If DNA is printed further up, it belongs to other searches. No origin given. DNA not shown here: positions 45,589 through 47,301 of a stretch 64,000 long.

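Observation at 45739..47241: Compact [FeFe]-hydrogenase-family protein with non-canonical H-cluster motifs and no maturase genes nearby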

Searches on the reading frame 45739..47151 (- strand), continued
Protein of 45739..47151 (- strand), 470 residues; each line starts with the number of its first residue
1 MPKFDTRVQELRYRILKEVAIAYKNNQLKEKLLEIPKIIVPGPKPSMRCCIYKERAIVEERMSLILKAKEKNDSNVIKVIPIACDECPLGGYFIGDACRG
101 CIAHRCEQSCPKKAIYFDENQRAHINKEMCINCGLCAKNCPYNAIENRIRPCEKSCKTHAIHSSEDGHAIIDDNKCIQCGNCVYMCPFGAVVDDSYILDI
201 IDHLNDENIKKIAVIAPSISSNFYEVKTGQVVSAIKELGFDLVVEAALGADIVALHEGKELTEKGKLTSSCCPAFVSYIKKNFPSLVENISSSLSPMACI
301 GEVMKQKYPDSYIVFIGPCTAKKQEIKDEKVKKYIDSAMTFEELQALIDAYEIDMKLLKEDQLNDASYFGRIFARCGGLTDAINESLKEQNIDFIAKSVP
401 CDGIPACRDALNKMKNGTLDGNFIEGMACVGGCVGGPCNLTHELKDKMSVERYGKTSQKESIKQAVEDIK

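Call 14: find_encoding_contigs(protein=window:45739-47151:-, flank=10000, max_places=6)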
Protein window:45739-47151:- (470 aa): 2 contigs read that carry it; 2 places shown.
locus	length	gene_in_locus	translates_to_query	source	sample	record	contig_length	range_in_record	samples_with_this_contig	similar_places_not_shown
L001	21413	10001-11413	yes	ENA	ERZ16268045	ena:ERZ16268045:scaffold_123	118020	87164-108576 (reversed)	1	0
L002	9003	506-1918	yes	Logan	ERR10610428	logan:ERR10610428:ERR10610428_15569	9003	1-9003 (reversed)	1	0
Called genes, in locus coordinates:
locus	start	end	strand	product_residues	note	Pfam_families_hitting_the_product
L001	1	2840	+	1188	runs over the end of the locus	PF01855:POR_N, PF17147:PFOR_II, PF01558:POR, PF13187:Fer4_9 (faint), PF12797:Fer4_2 (faint), PF12838:Fer4_7, PF13237:Fer4_10 (weak), PF02775:TPP_enzyme_C, +2 more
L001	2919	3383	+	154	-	PF02870:Methyltransf_1N (weak), PF01035:DNA_binding_1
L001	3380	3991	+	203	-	PF02525:Flavodoxin_2 (weak), PF03358:FMN_red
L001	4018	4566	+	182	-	PF00293:NUDIX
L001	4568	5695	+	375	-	PF01266:DAO (weak), PF13450:NAD_binding_8, PF01593:Amino_oxidase, PF03275:GLF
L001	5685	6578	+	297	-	PF14397:ATPgrasp_ST (faint), PF02655:ATP-grasp_3, PF08443:RimK, PF02955:GSH-S_ATP (weak)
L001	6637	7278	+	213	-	PF06971:Put_DNA-bind_N (weak), PF02629:CoA_binding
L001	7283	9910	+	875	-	PF00171:Aldedh, PF13685:Fe-ADH_2 (faint), PF00465:Fe-ADH, PF25137:ADH_Fe_C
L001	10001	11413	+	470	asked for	PF12838:Fer4_7, PF13237:Fer4_10 (weak), PF14697:Fer4_21 (weak), PF25160:LdpA_Fe-S-bd (weak), PF00037:Fer4, PF12837:Fer4_6 (weak), PF13484:Fer4_16 (weak), PF02906:Fe_hyd_lg_C, +6 more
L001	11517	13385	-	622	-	-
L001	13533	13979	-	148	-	-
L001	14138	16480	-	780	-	-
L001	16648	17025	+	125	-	PF00383:dCMP_cyt_deam_1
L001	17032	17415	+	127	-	-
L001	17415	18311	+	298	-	PF00491:Arginase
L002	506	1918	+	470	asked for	PF12838:Fer4_7, PF13237:Fer4_10 (weak), PF14697:Fer4_21 (weak), PF25160:LdpA_Fe-S-bd (weak), PF00037:Fer4, PF12837:Fer4_6 (weak), PF13484:Fer4_16 (weak), PF02906:Fe_hyd_lg_C, +6 more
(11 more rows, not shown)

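Call 27: find_related_loci(query=window:45739-47151:-, collection=genome_contigs, flank=10000)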
Query window:45739-47151:- (470 aa) in genome_contigs; peptide patterns used: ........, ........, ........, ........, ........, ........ (x = any residue, [..] = any of these).
599 stretches matched a pattern (row limit reached: there are more); 552 encode a relative of the query (tblastn E <= 1e-3); the best 80 are kept; 80 distinct loci.
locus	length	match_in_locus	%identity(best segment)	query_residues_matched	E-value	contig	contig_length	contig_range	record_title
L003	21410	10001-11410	98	1-470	0e+0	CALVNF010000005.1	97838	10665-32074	MAG: uncultured Bacilli bacterium isolate BRZ_FB__bin55 genome assembly, contig: BRZ_FB__NODE_262_length_97838_cov_10.94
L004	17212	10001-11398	70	1-466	0e+0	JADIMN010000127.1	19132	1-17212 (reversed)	MAG: Candidatus Alectryobacillus merdavium isolate 13038 F1M09__C335939_L19132_SRR9113735, whole genome shotgun sequence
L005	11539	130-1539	65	1-467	0e+0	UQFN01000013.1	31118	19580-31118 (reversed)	uncultured Mollicutes bacterium isolate UMGS236 genome assembly, contig: NODE_544_length_31118_cov_54.754402, whole geno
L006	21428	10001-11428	64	1-469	0e+0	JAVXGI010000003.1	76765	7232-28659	MAG: Bacilli bacterium isolate CGS5Y3-bin88 NODE_252_length_76765_cov_19.932812, whole genome shotgun sequence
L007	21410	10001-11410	64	1-466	0e+0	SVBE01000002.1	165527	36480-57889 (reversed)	MAG: Erysipelotrichaceae bacterium isolate SIG220 NODE_8_length_165527_cov_10.254578, whole genome shotgun sequence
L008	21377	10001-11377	62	1-458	0e+0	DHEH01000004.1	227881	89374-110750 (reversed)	MAG TPA_asm: Bacillales bacterium UBA4855 UBA4855_contig_47, whole genome shotgun sequence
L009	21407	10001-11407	61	1-466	0e+0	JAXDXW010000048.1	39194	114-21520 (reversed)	MAG: Candidatus Onthovivens sp. isolate SUG2468 k141_2317122, whole genome shotgun sequence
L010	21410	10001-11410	60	1-466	0e+0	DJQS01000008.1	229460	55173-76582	MAG TPA_asm: Bacillales bacterium UBA6380 UBA6380_contig_221, whole genome shotgun sequence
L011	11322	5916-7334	60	1-470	0e+0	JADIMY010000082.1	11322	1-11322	MAG: Candidatus Onthovivens merdipullorum isolate 11159 E1M07__C263988_L11322_SRR9113726, whole genome shotgun sequence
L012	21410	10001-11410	60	1-466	0e+0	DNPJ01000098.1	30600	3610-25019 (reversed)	MAG TPA_asm: Bacillota bacterium isolate UBA8580 contig_2040, whole genome shotgun sequence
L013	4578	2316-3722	58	1-466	0e+0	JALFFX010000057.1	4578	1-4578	MAG: Erysipelotrichaceae bacterium isolate SUG644 k141_276962, whole genome shotgun sequence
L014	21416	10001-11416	59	2-469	0e+0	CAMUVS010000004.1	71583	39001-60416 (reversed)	MAG TPA_asm: uncultured Bacillales bacterium isolate SRR11861928_bin.55_metaWRAP_v1.3_MAG genome assembly, contig: ERZ14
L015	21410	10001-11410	60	1-466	0e+0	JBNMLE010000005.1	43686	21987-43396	MAG: Bacilli bacterium isolate CM_BacUBA1308.25 k141_113255_length_43686_cov_14.1297, whole genome shotgun sequence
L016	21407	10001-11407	60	2-467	0e+0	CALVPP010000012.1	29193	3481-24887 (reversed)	MAG: uncultured Bacilli bacterium isolate BRZ_RA__bin24 genome assembly, contig: BRZ_RA__NODE_1478_length_29193_cov_7.15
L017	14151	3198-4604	59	3-467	0e+0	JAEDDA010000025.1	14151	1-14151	MAG: Bacilli bacterium isolate MAG020 NODE_3915_length_14151_cov_14.325908, whole genome shotgun sequence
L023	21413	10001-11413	59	1-466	3e-180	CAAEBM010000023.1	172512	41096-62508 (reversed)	MAG TPA_asm: Bacilli bacterium, isolate HGM10901, WGS project CAAEBM010000000 data, contig: ERS396430_10_k87_51028, whol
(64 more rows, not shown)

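Call 57: predict_structure(alignment_id=A1)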
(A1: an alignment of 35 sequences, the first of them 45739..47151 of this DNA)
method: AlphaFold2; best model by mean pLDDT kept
length: 470 residues; sequences in the alignment: 35
mean_pLDDT: 88.4   pTM: 0.85
mean pLDDT of the five models: 88.4, 88.3, 87.8, 84.6, 84.5
residues with pLDDT >= 90: 262; 70-90: 196; 50-70: 11; < 50: 1
segments of 3 or more residues with pLDDT < 50: none
pLDDT, mean of each block of 10 residues (from residue 1): 76 94 93 93 78 89 87 87 76 80 76 87 84 84 82 89 84 93 85 94 92 91 87 96 92 94 95 95 97 95 95 94 93 95 95 95 81 83 93 94 94 97 92 77 72 77 85
secondary structure, 60 per line:
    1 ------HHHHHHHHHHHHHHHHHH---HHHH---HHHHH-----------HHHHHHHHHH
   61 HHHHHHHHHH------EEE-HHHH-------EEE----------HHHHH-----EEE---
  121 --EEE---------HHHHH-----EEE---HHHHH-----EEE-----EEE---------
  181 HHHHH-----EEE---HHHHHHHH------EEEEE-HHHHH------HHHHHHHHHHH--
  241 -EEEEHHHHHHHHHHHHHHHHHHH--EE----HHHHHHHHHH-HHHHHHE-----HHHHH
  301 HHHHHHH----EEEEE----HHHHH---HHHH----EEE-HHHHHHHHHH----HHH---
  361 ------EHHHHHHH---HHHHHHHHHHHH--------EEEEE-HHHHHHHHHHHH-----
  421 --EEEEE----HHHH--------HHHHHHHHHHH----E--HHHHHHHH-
elements in order: H7-24 H28-31 H35-39 H51-70 E77-79 H81-84 E92-94 H105-109 E115-117 E123-125 H135-139 E145-147 H151-155 E161-163 E169-171 H181-185 E191-193 H197-204 E211-215 H217-221 H228-238 E242-245 H246-264 H273-282 H284-289 H296-307 E312-316 H321-325 H329-332 E337-339 H341-350 H368-374 H378-389 E398-402 H404-415 E423-427 H432-435 H444-454 H462-469

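Call 59: fold_search(model_id=the predicted structure, library=pdb)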
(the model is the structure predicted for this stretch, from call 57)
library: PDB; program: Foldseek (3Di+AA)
matches with E <= 10: 825; with E <= 0.001: 74
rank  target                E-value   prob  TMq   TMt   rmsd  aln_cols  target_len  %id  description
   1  8zqd_A                5.9e-21  1.00  0.58  0.44  12.4       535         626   19  Anaerobically isolated active [FeFe]-hydrogenase CbA5H (released 2025-01-01)
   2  5la3_B                3.2e-20  1.00  0.60  0.50   5.6       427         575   24  [FeFe]-hydrogenase CpI from Clostridium pasteurianum, variant E279A (released 2017-06-21)
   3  6gly_B                3.7e-20  1.00  0.61  0.50   5.6       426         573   24  [FeFe]-hydrogenase CpI from Clostridium pasteurianum, variant C299A (released 2018-11-07)
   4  9f46_B                3.9e-20  1.00  0.59  0.46  11.5       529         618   18  crystal structure of apo-[FeFe]-hydrogenase CbA5H from Clostridium beijerinckii (released 2024-12-18)
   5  5byr_B                4.4e-20  1.00  0.60  0.50   5.8       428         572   23  Semisynthetic [FeFe]-hydrogenase CpI with propane-dithiolato-bridged [2Fe] cofactor (released 2015-11-11)
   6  8cjy_B                5.4e-20  1.00  0.61  0.51   4.7       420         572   24  [FeFe]-hydrogenase CpI from Clostridium pasteurianum, variant S357T (released 2023-10-25)
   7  8aln_B                6.0e-20  1.00  0.60  0.50   5.6       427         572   24  CO-bound [FeFe]-hydrogenase I from Clostridium pasteurianum (CpI) at 1.34 Angstrom (released 2022-12-14)
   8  6glz_A                6.0e-20  1.00  0.60  0.49   5.0       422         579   24  [FeFe]-hydrogenase CpI from Clostridium pasteurianum, variant C299D (released 2018-11-07)
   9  6yf4_B                6.3e-20  1.00  0.61  0.50   5.6       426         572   24  [FeFe]-hydrogenase I from Clostridium pasteurianum (CpI), variant E279D (released 2020-09-02)
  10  4xdc_B                6.3e-20  1.00  0.61  0.50   5.5       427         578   24  Active semisynthetic [FeFe]-hydrogenase CpI with aza-dithiolato-bridged [2Fe] cofactor (released 2015-11-11)
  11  6gm8_A                6.6e-20  1.00  0.61  0.50   4.7       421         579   24  [FeFe]-hydrogenase CpI from Clostridium pasteurianum, variant E282Q (released 2018-11-07)
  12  7qhf_B                7.0e-20  1.00  0.61  0.51   5.5       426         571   24  [FeFe]-hydrogenase I from Clostridium pasteurianum (CpI), variant G302S (released 2023-09-27)
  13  5la3_A                7.4e-20  1.00  0.61  0.50   5.5       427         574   24  [FeFe]-hydrogenase CpI from Clostridium pasteurianum, variant E279A (released 2017-06-21)
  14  1feh                  8.2e-20  1.00  0.61  0.50   5.6       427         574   24  FE-ONLY HYDROGENASE FROM CLOSTRIDIUM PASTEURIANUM (released 1999-01-13)
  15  5byr_A                8.2e-20  1.00  0.60  0.50   5.7       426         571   24  Semisynthetic [FeFe]-hydrogenase CpI with propane-dithiolato-bridged [2Fe] cofactor (released 2015-11-11)
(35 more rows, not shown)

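Call 68: search_protein_representatives(protein=window:45739-47151:-)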
Query: 470 residues. Proteins with E-value up to 0.001 (for the whole library): 5758; up to 1e-10: 2770; up to 1e-30: 442. The best 150 are listed.
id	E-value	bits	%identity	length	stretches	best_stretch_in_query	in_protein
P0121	1.5e-136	472.2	51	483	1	3-466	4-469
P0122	3.9e-121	421.4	47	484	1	3-466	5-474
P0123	2.9e-119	415.2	46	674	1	17-453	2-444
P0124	8.6e-119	413.6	50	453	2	71-466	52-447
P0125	4.1e-118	411.4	43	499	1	1-466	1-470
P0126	1.8e-117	409.3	45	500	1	1-457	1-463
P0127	1.9e-108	379.5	54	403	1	1-332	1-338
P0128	6.3e-106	371.2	43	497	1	3-465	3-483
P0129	2.3e-103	362.8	54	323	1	155-468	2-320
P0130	3.9e-103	362.0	41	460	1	3-441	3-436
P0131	1.1e-100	353.9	42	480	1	2-453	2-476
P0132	1.2e-100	353.8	46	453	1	1-436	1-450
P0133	3.9e-96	338.9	42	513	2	69-455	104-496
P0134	9.1e-92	324.6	58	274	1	205-468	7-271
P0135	2.3e-91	323.2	42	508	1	8-452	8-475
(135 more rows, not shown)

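Call 71: search_protein_families(library=pfam, proteins=[L023:6867-7112:+, L023:7131-8810:+, L023:8803-9975:+], max_evalue=0.001)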
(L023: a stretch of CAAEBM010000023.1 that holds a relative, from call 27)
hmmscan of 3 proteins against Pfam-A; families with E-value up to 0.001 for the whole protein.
L023:6867-7112:+ (81 aa): 1 family
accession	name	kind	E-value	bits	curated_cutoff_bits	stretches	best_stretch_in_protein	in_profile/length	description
PF01257.25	2Fe-2S_thioredx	-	7.5e-09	36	24.8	1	2-75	67-144/145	Thioredoxin-like [2Fe-2S] ferredoxin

L023:7131-8810:+ (559 aa): 9 families
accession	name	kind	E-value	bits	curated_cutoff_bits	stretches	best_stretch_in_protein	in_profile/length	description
PF02906.19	Fe_hyd_lg_C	-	5e-49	167.6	22.1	1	74-293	2-245/245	Iron only hydrogenase large subunit, C-terminal domain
PF04060.18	FeS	-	2.1e-09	37.4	23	1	363-392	4-33/33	Putative Fe-S cluster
PF14697.11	Fer4_21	-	1.3e-06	28.9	35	1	8-53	4-53/59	4Fe-4S dicluster domain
PF00037.32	Fer4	-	2.7e-06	27.4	21.1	1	35-55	2-22/24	4Fe-4S binding domain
PF13237.11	Fer4_10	-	8.5e-06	26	25.5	1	8-52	5-53/53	4Fe-4S dicluster domain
PF12838.12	Fer4_7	-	1.9e-05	25.5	27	1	11-55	1-52/52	4Fe-4S dicluster domain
PF13187.11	Fer4_9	-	0.00039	20.8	27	1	11-55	1-51/52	4Fe-4S dicluster domain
PF13188.13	PAS_8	-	0.00053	20.2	21.8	0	404-455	5-55/65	PAS domain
PF00989.32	PAS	-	0.00063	20.2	22.6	0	404-451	5-51/113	PAS fold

L023:8803-9975:+ (390 aa): 1 family
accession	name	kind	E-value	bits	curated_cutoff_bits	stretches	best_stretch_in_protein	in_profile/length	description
PF07228.17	SpoIIE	-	7.2e-15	55.9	25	1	33-220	3-191/192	Stage II sporulation protein E (SpoIIE)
